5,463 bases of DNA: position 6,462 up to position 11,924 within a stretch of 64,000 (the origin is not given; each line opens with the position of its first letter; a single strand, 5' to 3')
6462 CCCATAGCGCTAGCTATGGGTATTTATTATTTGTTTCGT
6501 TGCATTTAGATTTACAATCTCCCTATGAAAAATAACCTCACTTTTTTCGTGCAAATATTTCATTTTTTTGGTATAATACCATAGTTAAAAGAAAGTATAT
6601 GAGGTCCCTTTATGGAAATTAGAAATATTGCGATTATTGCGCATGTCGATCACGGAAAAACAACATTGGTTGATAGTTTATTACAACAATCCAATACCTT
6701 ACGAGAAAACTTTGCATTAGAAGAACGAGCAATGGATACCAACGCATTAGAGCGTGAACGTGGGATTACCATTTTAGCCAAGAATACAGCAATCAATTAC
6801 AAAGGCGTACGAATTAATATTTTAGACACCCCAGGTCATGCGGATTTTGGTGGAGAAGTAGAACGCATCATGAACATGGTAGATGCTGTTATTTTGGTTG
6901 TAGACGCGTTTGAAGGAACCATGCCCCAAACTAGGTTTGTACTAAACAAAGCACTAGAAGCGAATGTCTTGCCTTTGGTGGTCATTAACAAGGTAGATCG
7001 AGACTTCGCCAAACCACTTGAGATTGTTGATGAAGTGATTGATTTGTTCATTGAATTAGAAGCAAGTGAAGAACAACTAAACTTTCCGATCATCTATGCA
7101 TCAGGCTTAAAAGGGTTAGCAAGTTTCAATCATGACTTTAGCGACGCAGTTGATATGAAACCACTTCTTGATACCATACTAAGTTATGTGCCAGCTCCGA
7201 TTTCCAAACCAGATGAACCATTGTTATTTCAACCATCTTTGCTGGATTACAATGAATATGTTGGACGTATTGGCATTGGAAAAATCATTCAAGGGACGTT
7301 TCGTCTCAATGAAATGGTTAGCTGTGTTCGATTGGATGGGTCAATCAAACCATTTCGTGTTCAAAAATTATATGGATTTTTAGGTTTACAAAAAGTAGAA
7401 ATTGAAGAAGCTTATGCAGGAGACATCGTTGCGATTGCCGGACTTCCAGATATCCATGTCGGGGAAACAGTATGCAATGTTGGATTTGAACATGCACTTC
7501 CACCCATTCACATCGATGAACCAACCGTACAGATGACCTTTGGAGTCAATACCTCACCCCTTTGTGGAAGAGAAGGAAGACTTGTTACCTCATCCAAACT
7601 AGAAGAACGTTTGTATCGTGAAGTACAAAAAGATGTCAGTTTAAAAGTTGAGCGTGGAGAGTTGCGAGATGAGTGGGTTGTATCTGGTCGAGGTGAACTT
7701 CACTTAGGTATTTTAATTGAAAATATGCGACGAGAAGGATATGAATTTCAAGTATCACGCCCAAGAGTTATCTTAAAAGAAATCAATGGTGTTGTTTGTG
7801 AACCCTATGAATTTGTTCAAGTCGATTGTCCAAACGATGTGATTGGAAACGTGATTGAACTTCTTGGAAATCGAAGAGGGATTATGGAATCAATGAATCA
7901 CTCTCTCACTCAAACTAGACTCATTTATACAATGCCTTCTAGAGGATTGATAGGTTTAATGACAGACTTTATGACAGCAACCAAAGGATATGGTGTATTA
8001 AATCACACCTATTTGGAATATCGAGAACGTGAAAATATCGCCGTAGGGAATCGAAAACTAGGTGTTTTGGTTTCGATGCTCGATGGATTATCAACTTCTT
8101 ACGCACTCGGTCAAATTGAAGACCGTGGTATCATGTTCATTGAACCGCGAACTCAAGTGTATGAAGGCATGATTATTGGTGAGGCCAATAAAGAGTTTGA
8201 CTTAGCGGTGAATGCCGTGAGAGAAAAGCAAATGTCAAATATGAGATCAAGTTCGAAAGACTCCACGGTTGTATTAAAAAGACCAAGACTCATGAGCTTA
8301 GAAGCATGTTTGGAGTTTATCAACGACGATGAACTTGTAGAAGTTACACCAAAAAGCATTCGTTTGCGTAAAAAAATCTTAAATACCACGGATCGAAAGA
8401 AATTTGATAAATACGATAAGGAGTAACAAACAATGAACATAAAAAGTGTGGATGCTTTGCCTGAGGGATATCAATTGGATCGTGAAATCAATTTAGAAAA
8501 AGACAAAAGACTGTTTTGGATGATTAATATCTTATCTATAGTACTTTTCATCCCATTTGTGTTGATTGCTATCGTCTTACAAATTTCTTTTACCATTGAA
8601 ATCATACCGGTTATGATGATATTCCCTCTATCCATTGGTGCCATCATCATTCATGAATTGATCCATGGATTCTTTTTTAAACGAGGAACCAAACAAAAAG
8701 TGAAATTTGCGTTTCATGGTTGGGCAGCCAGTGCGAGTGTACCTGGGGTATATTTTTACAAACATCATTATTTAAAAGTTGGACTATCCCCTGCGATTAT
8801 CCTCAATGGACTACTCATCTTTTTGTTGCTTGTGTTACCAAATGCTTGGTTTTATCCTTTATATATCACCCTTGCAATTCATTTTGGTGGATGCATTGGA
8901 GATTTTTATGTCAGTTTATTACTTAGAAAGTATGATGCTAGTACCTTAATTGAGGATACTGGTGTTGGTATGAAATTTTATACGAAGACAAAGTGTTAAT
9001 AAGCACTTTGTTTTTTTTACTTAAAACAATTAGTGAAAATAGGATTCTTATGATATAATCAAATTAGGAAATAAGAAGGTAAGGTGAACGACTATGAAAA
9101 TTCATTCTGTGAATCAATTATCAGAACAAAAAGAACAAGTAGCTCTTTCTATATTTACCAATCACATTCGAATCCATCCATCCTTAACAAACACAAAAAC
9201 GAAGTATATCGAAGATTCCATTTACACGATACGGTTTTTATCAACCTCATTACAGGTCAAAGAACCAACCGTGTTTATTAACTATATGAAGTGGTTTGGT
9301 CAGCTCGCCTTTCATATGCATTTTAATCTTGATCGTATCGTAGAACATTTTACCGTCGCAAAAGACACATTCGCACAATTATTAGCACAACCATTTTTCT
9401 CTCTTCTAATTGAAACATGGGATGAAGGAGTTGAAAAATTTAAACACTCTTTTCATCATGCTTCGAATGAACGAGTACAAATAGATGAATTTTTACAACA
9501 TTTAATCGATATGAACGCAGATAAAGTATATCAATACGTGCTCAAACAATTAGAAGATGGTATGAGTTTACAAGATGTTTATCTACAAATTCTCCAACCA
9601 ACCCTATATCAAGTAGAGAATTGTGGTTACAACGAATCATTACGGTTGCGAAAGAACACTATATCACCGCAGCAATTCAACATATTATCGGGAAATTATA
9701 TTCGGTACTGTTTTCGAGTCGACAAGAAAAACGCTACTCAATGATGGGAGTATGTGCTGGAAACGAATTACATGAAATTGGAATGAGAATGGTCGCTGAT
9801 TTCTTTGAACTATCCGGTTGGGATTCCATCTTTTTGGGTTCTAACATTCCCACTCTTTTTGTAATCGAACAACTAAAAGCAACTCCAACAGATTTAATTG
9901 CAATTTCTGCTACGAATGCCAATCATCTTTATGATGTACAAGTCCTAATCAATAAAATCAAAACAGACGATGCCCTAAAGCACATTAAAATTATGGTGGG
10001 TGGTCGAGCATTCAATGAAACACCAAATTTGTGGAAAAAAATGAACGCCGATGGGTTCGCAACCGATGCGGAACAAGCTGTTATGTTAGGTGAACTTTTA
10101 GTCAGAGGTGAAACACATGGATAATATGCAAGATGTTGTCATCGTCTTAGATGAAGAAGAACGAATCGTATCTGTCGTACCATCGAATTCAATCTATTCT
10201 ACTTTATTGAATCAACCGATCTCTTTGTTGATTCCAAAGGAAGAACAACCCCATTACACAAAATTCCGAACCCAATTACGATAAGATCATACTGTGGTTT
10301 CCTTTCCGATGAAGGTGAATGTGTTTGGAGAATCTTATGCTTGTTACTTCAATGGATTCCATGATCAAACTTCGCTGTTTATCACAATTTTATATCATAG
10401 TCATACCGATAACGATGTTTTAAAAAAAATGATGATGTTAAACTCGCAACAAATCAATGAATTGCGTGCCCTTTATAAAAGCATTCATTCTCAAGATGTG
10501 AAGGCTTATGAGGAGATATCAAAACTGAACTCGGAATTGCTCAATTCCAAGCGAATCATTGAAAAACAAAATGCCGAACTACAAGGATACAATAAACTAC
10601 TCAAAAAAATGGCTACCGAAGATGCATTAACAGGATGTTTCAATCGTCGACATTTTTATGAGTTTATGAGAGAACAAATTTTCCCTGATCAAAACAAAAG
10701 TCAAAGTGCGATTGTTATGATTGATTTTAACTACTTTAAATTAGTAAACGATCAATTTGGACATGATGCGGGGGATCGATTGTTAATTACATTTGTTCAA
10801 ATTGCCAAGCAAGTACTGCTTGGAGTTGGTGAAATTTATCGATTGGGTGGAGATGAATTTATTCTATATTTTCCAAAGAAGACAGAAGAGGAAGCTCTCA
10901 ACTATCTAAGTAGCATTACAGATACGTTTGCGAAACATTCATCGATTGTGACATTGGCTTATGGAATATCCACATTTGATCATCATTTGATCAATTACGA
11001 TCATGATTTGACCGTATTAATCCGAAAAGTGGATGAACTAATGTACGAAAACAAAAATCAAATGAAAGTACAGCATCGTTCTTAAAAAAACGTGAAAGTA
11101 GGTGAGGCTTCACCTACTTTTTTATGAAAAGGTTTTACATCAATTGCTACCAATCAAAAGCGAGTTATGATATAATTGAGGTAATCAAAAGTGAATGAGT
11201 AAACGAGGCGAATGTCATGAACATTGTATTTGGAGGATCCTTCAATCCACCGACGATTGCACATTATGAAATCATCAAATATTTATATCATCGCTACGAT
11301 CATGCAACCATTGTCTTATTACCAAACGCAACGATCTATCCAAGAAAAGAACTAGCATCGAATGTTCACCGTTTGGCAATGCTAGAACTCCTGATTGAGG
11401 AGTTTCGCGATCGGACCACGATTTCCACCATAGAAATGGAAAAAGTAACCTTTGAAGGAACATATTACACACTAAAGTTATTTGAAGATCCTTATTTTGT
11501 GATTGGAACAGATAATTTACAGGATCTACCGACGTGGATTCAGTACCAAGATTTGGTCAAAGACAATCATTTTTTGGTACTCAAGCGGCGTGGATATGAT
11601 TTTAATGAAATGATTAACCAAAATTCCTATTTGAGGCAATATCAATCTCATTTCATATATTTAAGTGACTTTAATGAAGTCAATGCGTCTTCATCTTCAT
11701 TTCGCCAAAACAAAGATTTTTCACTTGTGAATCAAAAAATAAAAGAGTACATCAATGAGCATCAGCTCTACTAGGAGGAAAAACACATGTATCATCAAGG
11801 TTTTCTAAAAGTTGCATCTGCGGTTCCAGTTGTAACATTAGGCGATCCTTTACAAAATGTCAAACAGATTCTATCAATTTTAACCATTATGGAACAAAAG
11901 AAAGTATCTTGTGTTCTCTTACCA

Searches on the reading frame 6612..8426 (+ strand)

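Call 50: search_protein_families(library=ncbifam, max_evalue=1e-10, proteins=[window:6612-8426:+])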
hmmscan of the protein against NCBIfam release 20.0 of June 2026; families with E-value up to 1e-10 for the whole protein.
window:6612-8426:+ (604 aa): 29 families (the best 25 are shown)
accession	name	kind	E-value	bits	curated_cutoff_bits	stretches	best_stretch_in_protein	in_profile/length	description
TIGR01394.1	TypA_BipA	equivalog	5.3e-261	867.1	757.3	1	3-597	1-594/594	translational GTPase TypA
NF007583.0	PRK10218.1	equivalog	4e-207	689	1260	1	2-603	4-605/607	ribosome-dependent GTPase TypA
TIGR00490.1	aEF-2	equivalog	2.5e-61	207.7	738.45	2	3-138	19-157/720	elongation factor EF-2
TIGR00484.1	EF-G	equivalog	2.6e-57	194.4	659.4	2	2-160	9-166/691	elongation factor G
NF009381.0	PRK12740.1-5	subfamily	2.8e-56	191.3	583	2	2-146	8-154/692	elongation factor G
TIGR01393.1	lepA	equivalog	2.5e-51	174.7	533.9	1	2-290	2-276/595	translation elongation factor 4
NF009891.0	PRK13351.1-1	equivalog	6.1e-46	157.3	597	2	2-145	8-153/681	elongation factor G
NF012153.1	tet_protect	equivalog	8e-45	153.2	775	1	5-142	2-141/614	tetracycline resistance ribosomal protection protein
NF001964.0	PRK00741.1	equivalog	1.6e-37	129.1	473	1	4-174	13-186/529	peptide chain release factor 3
NF009377.1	PRK12740.1-1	equivalog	7e-36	123.9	890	1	2-145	12-157/700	elongation factor G-like protein EF-G2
NF009379.0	PRK12740.1-3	equivalog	1.2e-33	116.6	513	1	2-140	7-147/674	elongation factor G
NF000120.3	47473_otr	exception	4.5e-32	111.4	900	1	5-143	4-144/608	tetracycline resistance ribosomal protection protein Otr(A)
NF033148.1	tet_protect_M_W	exception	1.7e-30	105.9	1100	1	1-138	1-140/639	TetM/TetW/TetO/TetS family tetracycline resistance ribosomal protection protein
TIGR00503.1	prfC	equivalog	1.1e-29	103.3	466.95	1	4-169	12-180/527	peptide chain release factor 3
NF058620.1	EFG2_Bacteroid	exception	1.4e-29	103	1000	1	2-145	8-153/717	elongation factor G2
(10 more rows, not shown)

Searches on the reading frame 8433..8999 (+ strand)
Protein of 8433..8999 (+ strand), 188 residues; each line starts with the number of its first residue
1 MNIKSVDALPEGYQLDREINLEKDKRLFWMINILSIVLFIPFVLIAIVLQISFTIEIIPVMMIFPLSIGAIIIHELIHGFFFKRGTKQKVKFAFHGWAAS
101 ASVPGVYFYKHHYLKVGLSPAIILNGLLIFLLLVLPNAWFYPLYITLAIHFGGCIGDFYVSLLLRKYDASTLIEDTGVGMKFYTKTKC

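Call 50: search_protein_families(library=ncbifam, max_evalue=1e-10, proteins=[window:8433-8999:+])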
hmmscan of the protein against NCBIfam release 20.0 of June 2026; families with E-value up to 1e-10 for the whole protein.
window:8433-8999:+ (188 aa): 0 families

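Call 57: search_protein_families(library=pfam, max_evalue=0.00001, proteins=[window:8433-8999:+])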
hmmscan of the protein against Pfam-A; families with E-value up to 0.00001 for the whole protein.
window:8433-8999:+ (188 aa): 1 family
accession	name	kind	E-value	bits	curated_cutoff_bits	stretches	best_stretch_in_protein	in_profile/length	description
PF11667.14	DUF3267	-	1.3e-20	74.2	27.1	1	68-170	2-106/108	Putative zincin peptidase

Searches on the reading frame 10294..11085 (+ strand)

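Call 50: search_protein_families(library=ncbifam, max_evalue=1e-10, proteins=[window:10294-11085:+])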
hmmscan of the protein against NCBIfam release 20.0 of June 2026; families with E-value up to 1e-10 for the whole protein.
window:10294-11085:+ (263 aa): 17 families
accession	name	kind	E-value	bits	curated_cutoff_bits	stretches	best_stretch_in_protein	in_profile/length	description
NF007423.1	PRK09966.1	equivalog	5.1e-30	104.6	325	1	28-254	161-390/390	diguanylate cyclase DgcN/YfiN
TIGR00254.1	GGDEF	domain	2.5e-27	95.6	37.4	1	103-257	1-160/168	diguanylate cyclase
NF038266.1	diguan_SiaD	equivalog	3.6e-27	95.3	290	1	67-256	54-247/252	biofilm regulation diguanylate cyclase SiaD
NF007380.0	PRK09894.1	equivalog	5.3e-27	94.9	256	1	44-255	62-278/296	diguanylate cyclase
NF007135.0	PRK09581.1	equivalog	1.4e-23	83.4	474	1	104-258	289-449/457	PleD family two-component system response regulator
NF007474.0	PRK10060.1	equivalog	2.8e-19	68.8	782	1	101-262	231-393/663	cyclic di-GMP phosphodiesterase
NF051473.1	DigCycDgcsShew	equivalog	1.8e-18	67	400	1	97-256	126-283/291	diguanylate cyclase DgcS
NF047654.1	DiguCycDgcRLepto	equivalog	4.3e-18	65.2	500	1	97-214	123-241/295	diguanylate cyclase DgcR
NF007298.0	PRK09776.1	equivalog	9.4e-18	63.5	1135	1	102-204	679-782/1111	diguanylate cyclase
NF007599.0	PRK10245.1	equivalog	1.2e-17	63.5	402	1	95-212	198-316/371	diguanylate cyclase AdrA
NF040885.1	diguan_DgcJ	equivalog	3.5e-16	59.1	500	1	87-259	322-491/493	diguanylate cyclase DgcJ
NF053781.1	cdiGMPphdstlr2612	equivalog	8.8e-16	56.7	1600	1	101-258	834-996/1268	Tlr1612 family c-di-GMP phosphodiesterase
NF041606.1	dguan_cyc_DgcA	equivalog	1.3e-15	57.2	370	1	95-256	166-331/340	diguanylate cyclase DgcA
NF045675.1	PhdiestaseDibA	equivalog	9.7e-15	53.9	980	1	101-256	197-356/623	phosphodiesterase DibA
NF011955.1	PRK15426.1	equivalog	2.3e-13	49.1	408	1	82-206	373-498/564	cellulose biosynthesis regulator diguanylate cyclase DgcQ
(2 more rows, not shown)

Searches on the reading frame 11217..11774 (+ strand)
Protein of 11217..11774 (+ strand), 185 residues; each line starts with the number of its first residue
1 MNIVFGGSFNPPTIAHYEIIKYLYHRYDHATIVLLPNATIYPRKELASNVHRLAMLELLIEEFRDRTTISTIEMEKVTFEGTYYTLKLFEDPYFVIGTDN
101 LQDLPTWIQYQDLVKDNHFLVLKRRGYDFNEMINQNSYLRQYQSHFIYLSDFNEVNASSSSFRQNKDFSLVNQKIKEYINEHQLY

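Call 51: search_protein_families(library=ncbifam, max_evalue=1e-10, proteins=[window:11217-11774:+])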
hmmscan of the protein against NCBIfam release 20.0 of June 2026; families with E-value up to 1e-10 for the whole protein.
window:11217-11774:+ (185 aa): 7 families
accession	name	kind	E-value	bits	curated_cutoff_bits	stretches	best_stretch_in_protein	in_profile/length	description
TIGR00482.1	TIGR00482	equivalog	8.5e-34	117.3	112.45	1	4-185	1-194/194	nicotinate (nicotinamide) nucleotide adenylyltransferase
NF005519.0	PRK07152.1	equivalog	8.3e-28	97.3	315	1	3-185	4-184/361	nicotinate-nucleotide adenylyltransferase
NF000842.0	PRK00071.2-1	equivalog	5.5e-26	91.4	167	1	4-185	6-184/191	nicotinate-nucleotide adenylyltransferase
NF000841.0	PRK00071.1-4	equivalog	8.2e-20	71.4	197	1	4-185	11-192/194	nicotinate-nucleotide adenylyltransferase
NF000840.1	PRK00071.1-3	equivalog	3.7e-19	69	150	1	4-185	10-198/201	nicotinate-nucleotide adenylyltransferase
NF000839.0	PRK00071.1-1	equivalog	1.7e-17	64.1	187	1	2-185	8-215/219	nicotinate-nucleotide adenylyltransferase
NF005410.0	PRK06973.1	equivalog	5e-13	48.9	214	1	4-132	26-164/243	nicotinate-nucleotide adenylyltransferase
